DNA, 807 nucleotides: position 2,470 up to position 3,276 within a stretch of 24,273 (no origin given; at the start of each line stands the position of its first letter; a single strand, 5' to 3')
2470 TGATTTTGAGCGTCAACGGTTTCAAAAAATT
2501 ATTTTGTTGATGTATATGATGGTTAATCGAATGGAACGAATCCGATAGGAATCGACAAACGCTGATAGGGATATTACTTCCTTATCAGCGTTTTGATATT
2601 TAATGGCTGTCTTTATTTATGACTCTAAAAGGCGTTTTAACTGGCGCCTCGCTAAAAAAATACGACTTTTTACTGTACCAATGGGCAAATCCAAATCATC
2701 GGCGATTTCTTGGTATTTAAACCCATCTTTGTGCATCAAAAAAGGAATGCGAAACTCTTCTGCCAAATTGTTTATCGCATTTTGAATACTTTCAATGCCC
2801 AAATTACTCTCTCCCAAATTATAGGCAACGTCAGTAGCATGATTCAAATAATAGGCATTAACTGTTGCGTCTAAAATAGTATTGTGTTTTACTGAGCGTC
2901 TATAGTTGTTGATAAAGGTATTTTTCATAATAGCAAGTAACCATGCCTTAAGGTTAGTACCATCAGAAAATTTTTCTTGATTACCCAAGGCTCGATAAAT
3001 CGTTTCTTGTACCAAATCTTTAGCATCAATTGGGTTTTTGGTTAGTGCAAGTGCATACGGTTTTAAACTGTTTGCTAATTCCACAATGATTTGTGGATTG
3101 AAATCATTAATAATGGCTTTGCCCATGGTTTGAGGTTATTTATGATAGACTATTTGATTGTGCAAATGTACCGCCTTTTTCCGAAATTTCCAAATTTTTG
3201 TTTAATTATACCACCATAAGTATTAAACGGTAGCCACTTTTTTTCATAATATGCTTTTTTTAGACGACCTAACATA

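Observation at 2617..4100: Tandem paralogous ECF sigma genes driven by housekeeping-type promoters, with no anti-sigma gene but a PrsW protease nearby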

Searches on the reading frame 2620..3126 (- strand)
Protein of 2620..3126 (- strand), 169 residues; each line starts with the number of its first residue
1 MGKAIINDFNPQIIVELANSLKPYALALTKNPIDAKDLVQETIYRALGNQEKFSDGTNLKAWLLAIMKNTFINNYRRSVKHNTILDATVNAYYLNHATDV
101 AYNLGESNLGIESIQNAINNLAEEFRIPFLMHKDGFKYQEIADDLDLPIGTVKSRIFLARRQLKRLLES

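Call 5: search_protein_families(library=pfam, proteins=[window:2620-3126:-], max_evalue=0.01)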
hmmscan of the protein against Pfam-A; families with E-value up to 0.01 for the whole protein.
window:2620-3126:- (169 aa): 5 families
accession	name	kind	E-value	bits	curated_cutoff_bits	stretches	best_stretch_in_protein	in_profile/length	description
PF08281.18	Sigma70_r4_2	-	1.4e-12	47.5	25.7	1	112-163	2-54/54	Sigma-70, region 4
PF04542.20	Sigma70_r2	-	1.6e-12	47.4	24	1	17-78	5-68/71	Sigma-70 region 2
PF22029.2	PhyR_sigma2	-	5e-06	26.9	27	1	24-67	11-54/55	Sigma2 domain of PhyR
PF04545.22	Sigma70_r4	-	0.00011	22.1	24.1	1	135-164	20-49/50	Sigma-70, region 4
PF07638.17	Sigma70_ECF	-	0.00067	20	21.1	1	36-167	50-183/185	ECF sigma factor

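Call 6: find_homologous_proteins(query=window:2620-3126:-, max_evalue=0.00001)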
Query window:2620-3126:- (169 aa): 7959 proteins with E <= 0.00001 among 8000 candidates; the best 120 are listed.
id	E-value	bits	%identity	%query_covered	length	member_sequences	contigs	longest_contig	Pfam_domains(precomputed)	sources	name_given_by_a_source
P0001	3.7e-103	360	99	100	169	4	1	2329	PF04542.21,PF08281.19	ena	-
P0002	8.5e-75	268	71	99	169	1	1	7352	PF04542.21,PF08281.19,PF22029.3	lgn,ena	-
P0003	5.9e-73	262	70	100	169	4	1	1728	PF07638.18,PF04542.21,PF08281.19,PF22029.3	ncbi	-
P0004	1.4e-57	212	64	93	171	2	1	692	PF07638.18,PF04542.21,PF08281.19,PF22029.3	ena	-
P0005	2.5e-56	208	57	97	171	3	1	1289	PF07638.18,PF04545.23,PF04542.21,PF08281.19,PF22029.3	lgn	-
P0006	3.2e-56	207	58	100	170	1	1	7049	PF07638.18,PF04545.23,PF04542.21,PF08281.19,PF22029.3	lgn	-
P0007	6.8e-56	206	63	93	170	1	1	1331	PF04545.23,PF04542.21,PF08281.19,PF22029.3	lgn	-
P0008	2.3e-55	205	59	93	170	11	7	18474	PF07638.18,PF04545.23,PF04542.21,PF08281.19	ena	-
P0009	2.8e-55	204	59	97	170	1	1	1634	PF07638.18,PF04545.23,PF04542.21,PF08281.19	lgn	-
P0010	4.5e-55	204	56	98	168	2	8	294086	PF07638.18,PF04545.23,PF04542.21,PF08281.19,PF22029.3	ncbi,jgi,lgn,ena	jgi:RNA polymerase sigma-70 factor (ECF subfamily)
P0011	6.0e-55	203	59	93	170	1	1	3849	PF04542.21,PF08281.19,PF22029.3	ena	-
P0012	6.3e-55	203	59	89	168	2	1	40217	PF04545.23,PF04542.21,PF08281.19,PF22029.3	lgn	-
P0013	7.7e-55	203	58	93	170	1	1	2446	PF07638.18,PF04545.23,PF04542.21,PF08281.19,PF22029.3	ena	-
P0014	8.0e-55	203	58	94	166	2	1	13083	PF04545.23,PF04542.21,PF08281.19,PF22029.3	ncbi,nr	ncbi:MAG: RNA polymerase sigma factor [Bacteroidota bacterium]|nr:RNA polymerase sigma factor [Bacte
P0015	8.3e-55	203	58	93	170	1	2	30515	PF07638.18,PF04545.23,PF04542.21,PF08281.19,PF22029.3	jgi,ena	jgi:RNA polymerase sigma factor (sigma-70 family)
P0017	8.6e-55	203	58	93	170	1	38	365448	PF07638.18,PF04545.23,PF04542.21,PF08281.19,PF22029.3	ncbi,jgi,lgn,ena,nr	ncbi:MAG: RNA polymerase sigma factor [Chitinophagales bacterium]|jgi:RNA polymerase sigma factor (s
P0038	1.8e-53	198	55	95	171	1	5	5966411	PF07638.18,PF04545.23,PF04542.21,PF08281.19,PF22029.3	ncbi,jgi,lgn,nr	ncbi:MAG: RNA polymerase sigma factor [Sphingobacteriales bacterium]|nr:MAG: RNA polymerase sigma fa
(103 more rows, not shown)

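Call 7: search_protein_families(library=ncbifam, proteins=[window:2620-3126:-], max_evalue=0.01)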
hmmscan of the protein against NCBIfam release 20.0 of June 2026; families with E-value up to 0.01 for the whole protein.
window:2620-3126:- (169 aa): 90 families (the best 25 are shown)
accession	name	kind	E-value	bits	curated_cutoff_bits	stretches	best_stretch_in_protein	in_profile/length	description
TIGR02947.1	SigH_actino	hypoth_equivalog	1.1e-30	106.8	251.55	1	16-167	19-179/193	RNA polymerase sigma-70 factor, TIGR02947 family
NF009164.0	PRK12511.1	equivalog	6.8e-28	97.4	185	1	14-166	10-158/182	RNA polymerase sigma factor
NF007216.0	PRK09638.1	equivalog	2.5e-26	92.5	194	1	18-167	28-174/180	RNA polymerase sigma factor SigY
NF009198.0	PRK12546.1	equivalog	2.6e-26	92.5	270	1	14-168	13-162/188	RNA polymerase sigma factor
TIGR02950.1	SigM_subfam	subfamily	4.4e-26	91.6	147.95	1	13-167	5-158/159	RNA polymerase sigma factor, SigM family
NF009199.0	PRK12547.1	subfamily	7.6e-24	84.1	219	1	7-168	6-161/184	RNA polymerase sigma factor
NF009192.0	PRK12540.1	equivalog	2.4e-22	79.4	307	1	16-167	13-159/182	RNA polymerase sigma factor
NF007227.0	PRK09645.1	subfamily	4.7e-21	75.5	202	1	16-168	21-171/177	sigma-70 family RNA polymerase sigma factor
NF009174.0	PRK12522.1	equivalog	7.4e-21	74.9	217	1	16-168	11-168/175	RNA polymerase sigma factor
NF009169.0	PRK12516.1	equivalog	8.9e-21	74.2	321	1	9-168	12-165/188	RNA polymerase sigma factor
TIGR02985.1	Sig70_bacteroi1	subfamily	2.7e-20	73.2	126.4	1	16-165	9-160/162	RNA polymerase sigma-70 factor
NF058625.1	sigma_PG0214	equivalog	1.6e-19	70.2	130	1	12-167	8-161/170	GFO_1088 family ECF-type sigma factor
NF009170.0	PRK12517.1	subfamily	5.5e-19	68.3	197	1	15-168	30-177/188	RNA polymerase sigma factor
NF009185.0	PRK12533.1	equivalog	2.9e-18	66.3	248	1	28-168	49-194/231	RNA polymerase sigma factor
TIGR02959.1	SigZ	equivalog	1.3e-17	64.1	168.65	1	19-168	6-149/170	RNA polymerase sigma factor SigZ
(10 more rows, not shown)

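Call 8: find_encoding_contigs(protein=P0017, flank=5000, max_places=4)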
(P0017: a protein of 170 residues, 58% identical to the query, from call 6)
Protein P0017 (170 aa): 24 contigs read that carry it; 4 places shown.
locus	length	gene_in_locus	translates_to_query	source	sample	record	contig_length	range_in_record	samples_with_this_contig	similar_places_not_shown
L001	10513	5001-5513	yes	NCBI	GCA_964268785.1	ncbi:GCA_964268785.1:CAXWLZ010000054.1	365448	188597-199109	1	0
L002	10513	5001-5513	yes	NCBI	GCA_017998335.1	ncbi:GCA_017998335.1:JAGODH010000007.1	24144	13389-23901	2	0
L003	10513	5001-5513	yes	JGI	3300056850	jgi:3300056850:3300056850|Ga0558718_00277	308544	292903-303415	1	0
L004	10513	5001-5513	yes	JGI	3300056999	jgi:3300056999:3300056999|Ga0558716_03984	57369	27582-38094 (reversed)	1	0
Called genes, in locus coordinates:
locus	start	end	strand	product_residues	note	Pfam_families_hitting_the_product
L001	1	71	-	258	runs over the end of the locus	PF03099:BPL_LplA_LipB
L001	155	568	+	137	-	PF02410:RsfS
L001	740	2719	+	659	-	PF06480:FtsH_ext (weak), PF00004:AAA, PF07728:AAA_5 (weak), PF17862:AAA_lid_3, PF01434:Peptidase_M41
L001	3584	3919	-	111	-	-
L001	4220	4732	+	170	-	PF04542:Sigma70_r2, PF07638:Sigma70_ECF (weak), PF08281:Sigma70_r4_2, PF04545:Sigma70_r4 (weak)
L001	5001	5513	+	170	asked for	PF04542:Sigma70_r2, PF22029:PhyR_sigma2 (weak), PF07638:Sigma70_ECF (weak), PF08281:Sigma70_r4_2, PF04545:Sigma70_r4 (weak)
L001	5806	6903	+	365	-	PF13439:Glyco_transf_4, PF00534:Glycos_transf_1, PF13692:Glyco_trans_1_4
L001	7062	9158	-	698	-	PF24595:DUF7619, PF18962:Por_Secre_tail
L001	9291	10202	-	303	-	-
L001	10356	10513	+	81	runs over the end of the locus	-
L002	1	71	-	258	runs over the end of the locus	PF03099:BPL_LplA_LipB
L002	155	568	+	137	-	PF02410:RsfS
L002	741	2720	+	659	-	PF06480:FtsH_ext (weak), PF00004:AAA, PF07728:AAA_5 (weak), PF17862:AAA_lid_3, PF01434:Peptidase_M41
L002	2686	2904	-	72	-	-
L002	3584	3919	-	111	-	-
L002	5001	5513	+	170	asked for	PF04542:Sigma70_r2, PF22029:PhyR_sigma2 (weak), PF07638:Sigma70_ECF (weak), PF08281:Sigma70_r4_2, PF04545:Sigma70_r4 (weak)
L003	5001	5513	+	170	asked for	PF04542:Sigma70_r2, PF22029:PhyR_sigma2 (weak), PF07638:Sigma70_ECF (weak), PF08281:Sigma70_r4_2, PF04545:Sigma70_r4 (weak)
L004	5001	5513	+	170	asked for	PF04542:Sigma70_r2, PF22029:PhyR_sigma2 (weak), PF07638:Sigma70_ECF (weak), PF08281:Sigma70_r4_2, PF04545:Sigma70_r4 (weak)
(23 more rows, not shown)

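Call 9: find_encoding_contigs(protein=P0038, flank=5000, max_places=3)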
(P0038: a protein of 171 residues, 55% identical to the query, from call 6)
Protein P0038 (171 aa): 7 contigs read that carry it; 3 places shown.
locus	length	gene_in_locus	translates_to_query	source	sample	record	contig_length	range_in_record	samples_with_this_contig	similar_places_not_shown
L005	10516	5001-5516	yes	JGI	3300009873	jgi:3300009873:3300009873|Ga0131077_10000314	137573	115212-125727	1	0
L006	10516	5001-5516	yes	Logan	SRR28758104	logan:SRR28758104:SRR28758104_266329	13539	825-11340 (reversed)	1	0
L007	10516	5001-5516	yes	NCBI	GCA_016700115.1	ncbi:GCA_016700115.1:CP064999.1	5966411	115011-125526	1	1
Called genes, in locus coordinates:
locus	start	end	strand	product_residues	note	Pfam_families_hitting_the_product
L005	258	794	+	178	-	-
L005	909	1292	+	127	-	PF00903:Glyoxalase, PF22677:Ble-like_N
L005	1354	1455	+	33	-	-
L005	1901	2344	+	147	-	-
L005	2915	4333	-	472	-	PF13442:Cytochrome_CBB3 (faint), PF00034:Cytochrom_C (faint), PF21419:RoxA-like_Cyt-c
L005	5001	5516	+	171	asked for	PF04542:Sigma70_r2, PF22029:PhyR_sigma2 (weak), PF07638:Sigma70_ECF (weak), PF04545:Sigma70_r4 (weak), PF08281:Sigma70_r4_2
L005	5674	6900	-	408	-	-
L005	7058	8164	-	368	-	PF02646:RmuC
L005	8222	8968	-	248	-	PF08501:Shikimate_dh_N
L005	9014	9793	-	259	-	PF00378:ECH_1, PF16113:ECH_2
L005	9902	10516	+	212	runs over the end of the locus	PF02308:MgtC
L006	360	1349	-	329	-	PF18962:Por_Secre_tail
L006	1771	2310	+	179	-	-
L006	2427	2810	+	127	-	PF00903:Glyoxalase, PF22677:Ble-like_N (weak)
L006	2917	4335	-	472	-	PF13442:Cytochrome_CBB3 (faint), PF00034:Cytochrom_C (faint), PF21419:RoxA-like_Cyt-c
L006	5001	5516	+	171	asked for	PF04542:Sigma70_r2, PF22029:PhyR_sigma2 (weak), PF07638:Sigma70_ECF (weak), PF04545:Sigma70_r4 (weak), PF08281:Sigma70_r4_2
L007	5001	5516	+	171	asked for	PF04542:Sigma70_r2, PF22029:PhyR_sigma2 (weak), PF07638:Sigma70_ECF (weak), PF04545:Sigma70_r4 (weak), PF08281:Sigma70_r4_2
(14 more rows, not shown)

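Call 10: find_encoding_contigs(protein=P0010, flank=5000, max_places=3)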
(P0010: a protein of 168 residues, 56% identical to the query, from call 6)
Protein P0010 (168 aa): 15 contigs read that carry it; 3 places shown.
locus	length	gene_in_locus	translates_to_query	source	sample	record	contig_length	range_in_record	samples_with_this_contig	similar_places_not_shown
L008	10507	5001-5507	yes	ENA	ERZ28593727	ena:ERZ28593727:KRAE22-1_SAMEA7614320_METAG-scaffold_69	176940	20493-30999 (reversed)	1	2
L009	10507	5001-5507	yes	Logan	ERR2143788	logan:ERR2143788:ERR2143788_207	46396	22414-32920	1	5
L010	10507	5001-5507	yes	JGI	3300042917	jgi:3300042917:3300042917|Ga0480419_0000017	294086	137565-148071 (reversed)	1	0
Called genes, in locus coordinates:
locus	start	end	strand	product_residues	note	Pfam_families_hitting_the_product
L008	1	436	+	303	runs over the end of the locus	PF02899:Phage_int_SAM_1, PF13495:Phage_int_SAM_4 (weak), PF00589:Phage_integrase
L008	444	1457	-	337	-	PF02615:Ldh_2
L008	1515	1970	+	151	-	PF13185:GAF_2 (weak)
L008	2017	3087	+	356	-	PF13506:Glyco_transf_21, PF00535:Glycos_transf_2, PF10111:Glyco_tranf_2_2 (weak), PF13641:Glyco_tranf_2_3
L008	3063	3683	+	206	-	PF04240:Caroten_synth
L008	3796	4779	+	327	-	PF00376:MerR (weak), PF13411:MerR_1, PF02607:B12-binding_2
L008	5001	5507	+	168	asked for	PF07638:Sigma70_ECF (weak), PF04542:Sigma70_r2, PF22029:PhyR_sigma2 (weak), PF08281:Sigma70_r4_2, PF04545:Sigma70_r4 (faint)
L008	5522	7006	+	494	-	PF01266:DAO (faint), PF07992:Pyr_redox_2 (faint), PF13450:NAD_binding_8, PF01593:Amino_oxidase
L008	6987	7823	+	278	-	PF00494:SQS_PSY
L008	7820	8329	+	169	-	-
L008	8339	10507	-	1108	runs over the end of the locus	PF00133:tRNA-synt_1, PF09334:tRNA-synt_1g (faint), PF08264:Anticodon_1, PF19302:DUF5915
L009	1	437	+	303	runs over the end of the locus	PF02899:Phage_int_SAM_1, PF13495:Phage_int_SAM_4 (faint), PF00589:Phage_integrase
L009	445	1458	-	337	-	PF02615:Ldh_2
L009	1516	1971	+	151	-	PF13185:GAF_2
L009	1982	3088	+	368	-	PF13506:Glyco_transf_21, PF00535:Glycos_transf_2, PF13641:Glyco_tranf_2_3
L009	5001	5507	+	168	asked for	PF07638:Sigma70_ECF (weak), PF04542:Sigma70_r2, PF22029:PhyR_sigma2 (weak), PF08281:Sigma70_r4_2, PF04545:Sigma70_r4 (faint)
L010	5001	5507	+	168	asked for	PF07638:Sigma70_ECF (weak), PF04542:Sigma70_r2, PF22029:PhyR_sigma2 (weak), PF08281:Sigma70_r4_2, PF04545:Sigma70_r4 (faint)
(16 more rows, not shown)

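Call 15: find_related_loci(query=A2, collection=genome_contigs, flank=4000)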
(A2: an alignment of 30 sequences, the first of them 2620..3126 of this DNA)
Query A2 (169 aa) in genome_contigs; peptide patterns used: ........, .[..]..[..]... (x = any residue, [..] = any of these).
600 stretches matched a pattern (row limit reached: there are more); 598 encode a relative of the query (tblastn E <= 1e-3); the best 80 are kept; 80 distinct loci.
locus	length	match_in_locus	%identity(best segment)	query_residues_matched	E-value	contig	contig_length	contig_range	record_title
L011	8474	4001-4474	60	11-168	2e-62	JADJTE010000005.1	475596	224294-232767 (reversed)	MAG: Sphingobacteriales bacterium isolate Hade_18-Q3-R52-61_MAXAC.389 tig00003504-10-4763420, whole genome shotgun seque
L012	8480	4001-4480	56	8-168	8e-59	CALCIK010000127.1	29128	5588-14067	MAG TPA_asm: uncultured Bacteroidetes bacterium isolate SRR5576005_bin.119_CONCOCT_v1.1_MAG genome assembly, contig: ERZ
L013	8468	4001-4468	57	14-169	1e-55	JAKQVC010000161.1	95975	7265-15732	MAG: Bacteroidota bacterium isolate USST_maxbin.122 k141_644986, whole genome shotgun sequence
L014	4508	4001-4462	55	14-167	6e-55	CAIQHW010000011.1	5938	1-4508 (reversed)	uncultured bacterium isolate Umea1_bin-3847 genome assembly, contig: bin-3847:011/633, whole genome shotgun sequence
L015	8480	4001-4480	56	8-168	7e-55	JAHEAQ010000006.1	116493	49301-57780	MAG: Bacteroidetes bacterium isolate Ww117 NODE_163_length_116493_cov_18.254589, whole genome shotgun sequence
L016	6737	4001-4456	55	16-167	3e-54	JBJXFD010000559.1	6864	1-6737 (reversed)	MAG: Saprospiraceae bacterium isolate F1F2.bin.554 k127_6919349, whole genome shotgun sequence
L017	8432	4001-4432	59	21-164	4e-54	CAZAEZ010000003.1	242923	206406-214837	MAG TPA_asm: uncultured Saprospiraceae bacterium isolate SRP329715_co2_243 genome assembly, contig: NODE_66_length_24292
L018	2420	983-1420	55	22-167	4e-54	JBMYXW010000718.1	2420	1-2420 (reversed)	MAG: Chitinophagales bacterium isolate ME_XS_2208_bin_66 ME_XS_2208_bin_66_842, whole genome shotgun sequence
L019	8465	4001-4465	57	14-168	2e-53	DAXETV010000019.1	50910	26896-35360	MAG TPA_asm: Cyclobacteriaceae bacterium isolate cl_S6C862 S6Ck119_112723, whole genome shotgun sequence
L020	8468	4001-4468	54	12-167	5e-53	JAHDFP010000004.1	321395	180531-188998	MAG: Saprospiraceae bacterium isolate MAG-25 RZ_46, whole genome shotgun sequence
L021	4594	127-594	56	8-164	2e-53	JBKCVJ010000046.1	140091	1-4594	MAG: Sphingobacteriales bacterium isolate samp_2047_semibin_487 samp_2047_625689, whole genome shotgun sequence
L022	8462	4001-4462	53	16-169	7e-53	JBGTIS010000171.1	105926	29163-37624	MAG: Cyclobacteriaceae bacterium isolate JTS-RE270 k141_2259812, whole genome shotgun sequence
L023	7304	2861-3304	55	21-169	7e-53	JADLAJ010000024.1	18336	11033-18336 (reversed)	MAG: Chitinophagales bacterium isolate SJ124 c_000000092881, whole genome shotgun sequence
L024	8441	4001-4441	56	21-167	2e-52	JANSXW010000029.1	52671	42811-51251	MAG: bacterium isolate bin.35 k141_618254_length_52671_cov_72.0130, whole genome shotgun sequence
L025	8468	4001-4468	53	14-169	2e-52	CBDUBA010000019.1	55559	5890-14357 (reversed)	MAG TPA_asm: uncultured Cyclobacteriaceae bacterium isolate ERR2431952_concoct_33 genome assembly, contig: ERZ23880211.1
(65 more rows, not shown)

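Call 35: find_encoding_contigs(protein=P0002, flank=8000, max_places=3)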
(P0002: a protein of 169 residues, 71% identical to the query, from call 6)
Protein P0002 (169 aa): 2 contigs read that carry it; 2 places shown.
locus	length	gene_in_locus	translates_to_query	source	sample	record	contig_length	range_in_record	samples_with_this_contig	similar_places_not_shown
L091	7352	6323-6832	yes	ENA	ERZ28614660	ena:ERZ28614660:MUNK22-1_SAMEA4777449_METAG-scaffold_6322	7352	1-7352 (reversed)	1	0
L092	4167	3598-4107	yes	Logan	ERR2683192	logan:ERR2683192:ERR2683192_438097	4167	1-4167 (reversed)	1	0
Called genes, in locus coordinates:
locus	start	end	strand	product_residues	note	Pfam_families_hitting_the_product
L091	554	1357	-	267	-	PF01479:S4, PF01728:FtsJ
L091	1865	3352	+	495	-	PF07498:Rho_N (weak), PF07497:Rho_RNA_bind, PF00006:ATP-synt_ab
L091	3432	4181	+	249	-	PF13367:PrsW-protease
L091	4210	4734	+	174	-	-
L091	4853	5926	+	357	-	PF00491:Arginase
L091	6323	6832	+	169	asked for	PF04542:Sigma70_r2, PF22029:PhyR_sigma2, PF08281:Sigma70_r4_2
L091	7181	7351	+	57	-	?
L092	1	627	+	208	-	?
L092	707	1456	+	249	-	PF13367:PrsW-protease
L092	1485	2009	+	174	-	-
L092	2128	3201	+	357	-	PF00491:Arginase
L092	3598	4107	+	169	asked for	PF04542:Sigma70_r2, PF22029:PhyR_sigma2, PF08281:Sigma70_r4_2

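Call 36: find_encoding_contigs(protein=P0003, flank=8000, max_places=3)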
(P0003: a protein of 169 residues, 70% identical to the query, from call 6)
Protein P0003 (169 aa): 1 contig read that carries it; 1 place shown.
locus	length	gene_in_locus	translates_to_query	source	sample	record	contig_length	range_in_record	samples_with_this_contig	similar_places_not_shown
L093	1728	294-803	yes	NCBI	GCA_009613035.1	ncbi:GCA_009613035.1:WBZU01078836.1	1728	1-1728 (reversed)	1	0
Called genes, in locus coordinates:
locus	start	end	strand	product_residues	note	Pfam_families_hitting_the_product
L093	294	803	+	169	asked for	PF04542:Sigma70_r2, PF22029:PhyR_sigma2, PF07638:Sigma70_ECF (weak), PF08281:Sigma70_r4_2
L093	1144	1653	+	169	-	PF04542:Sigma70_r2, PF22029:PhyR_sigma2 (faint), PF08281:Sigma70_r4_2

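Call 62: search_solved_structures(query=window:2620-3126:-, max_evalue=0.00001)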
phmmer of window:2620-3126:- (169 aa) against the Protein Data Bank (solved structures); distinct sequences matched with E-value up to 0.00001: 16.
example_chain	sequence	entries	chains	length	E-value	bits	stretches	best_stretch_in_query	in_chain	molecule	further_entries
6jcy_F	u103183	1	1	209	8.6e-27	97.1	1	16-167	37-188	ECF RNA polymerase sigma factor SigH,ECF RNA polymerase sigma factor SigE,ECF RNA polymera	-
5zx2_F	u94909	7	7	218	1.1e-25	93.5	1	16-167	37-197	ECF RNA polymerase sigma factor SigH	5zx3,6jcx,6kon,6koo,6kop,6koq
5uxx_A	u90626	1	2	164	1.1e-18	70.7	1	6-168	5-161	RNA polymerase sigma factor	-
1h3l_A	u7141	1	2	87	8e-16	61.4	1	16-79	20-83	RNA POLYMERASE SIGMA FACTOR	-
6dv9_F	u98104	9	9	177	1.1e-11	48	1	18-167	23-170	ECF RNA polymerase sigma factor SigL | RNA polymerase sigma factor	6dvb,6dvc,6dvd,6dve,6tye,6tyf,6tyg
9m9d_F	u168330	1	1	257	1.7e-10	44.1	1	18-166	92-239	ECF RNA polymerase sigma factor SigE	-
9m9e_F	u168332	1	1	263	1.9e-10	44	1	18-166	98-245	ECF RNA polymerase sigma factor SigE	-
9m98_F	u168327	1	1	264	1.9e-10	44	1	18-166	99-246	ECF RNA polymerase sigma factor SigE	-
5fgm_A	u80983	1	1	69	8.2e-10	41.9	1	112-168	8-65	ECF RNA polymerase sigma factor SigR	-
1or7_A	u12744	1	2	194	1.3e-08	38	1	34-163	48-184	RNA polymerase sigma-E factor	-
5wuq_A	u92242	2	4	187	1.5e-08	37.8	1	28-167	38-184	ECF RNA polymerase sigma factor SigW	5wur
6jbq_F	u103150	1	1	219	1.8e-08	37.6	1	34-163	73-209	ECF RNA polymerase sigma-E factor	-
6in7_B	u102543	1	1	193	1.7e-07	34.4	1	32-167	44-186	RNA polymerase sigma-H factor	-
8z6g_B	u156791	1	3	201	1.9e-07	34.2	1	32-167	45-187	RNA polymerase sigma factor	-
2h27_A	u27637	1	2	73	4.1e-07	33.1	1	116-164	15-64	RNA polymerase Sigma E factor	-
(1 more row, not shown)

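Call 66: find_related_loci(query=A6, collection=metagenome_contigs, flank=5000)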
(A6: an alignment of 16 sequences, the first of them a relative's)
Query A6 (298 aa) in metagenome_contigs; peptide patterns used: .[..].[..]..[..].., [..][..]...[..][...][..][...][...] (x = any residue, [..] = any of these).
600 stretches matched a pattern (row limit reached: there are more); 595 encode a relative of the query (tblastn E <= 1e-3); the best 80 are kept; 80 distinct loci.
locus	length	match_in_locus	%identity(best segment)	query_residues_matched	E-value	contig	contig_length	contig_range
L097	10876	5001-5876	47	5-296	1e-94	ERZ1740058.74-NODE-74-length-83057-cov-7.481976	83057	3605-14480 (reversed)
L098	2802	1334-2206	47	3-293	1e-92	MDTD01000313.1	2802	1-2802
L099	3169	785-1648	45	1-286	2e-89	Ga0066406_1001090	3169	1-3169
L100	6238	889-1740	44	5-288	1e-87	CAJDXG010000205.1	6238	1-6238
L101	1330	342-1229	45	5-298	6e-94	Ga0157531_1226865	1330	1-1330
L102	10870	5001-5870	44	3-292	2e-86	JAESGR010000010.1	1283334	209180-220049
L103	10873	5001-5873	46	3-295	4e-86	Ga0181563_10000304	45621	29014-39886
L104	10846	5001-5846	44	3-284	3e-86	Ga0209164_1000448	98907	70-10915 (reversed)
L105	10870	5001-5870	46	3-294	3e-85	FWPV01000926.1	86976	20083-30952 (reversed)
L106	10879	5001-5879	44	3-293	5e-85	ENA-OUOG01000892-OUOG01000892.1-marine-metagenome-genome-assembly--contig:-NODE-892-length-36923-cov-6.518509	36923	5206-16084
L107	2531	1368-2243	45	1-294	4e-87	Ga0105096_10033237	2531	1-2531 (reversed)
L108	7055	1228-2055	47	3-278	4e-85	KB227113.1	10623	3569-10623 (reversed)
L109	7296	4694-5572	44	5-297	3e-84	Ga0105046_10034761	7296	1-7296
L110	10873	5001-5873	45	3-293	3e-84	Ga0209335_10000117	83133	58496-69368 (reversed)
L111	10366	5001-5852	42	1-284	5e-83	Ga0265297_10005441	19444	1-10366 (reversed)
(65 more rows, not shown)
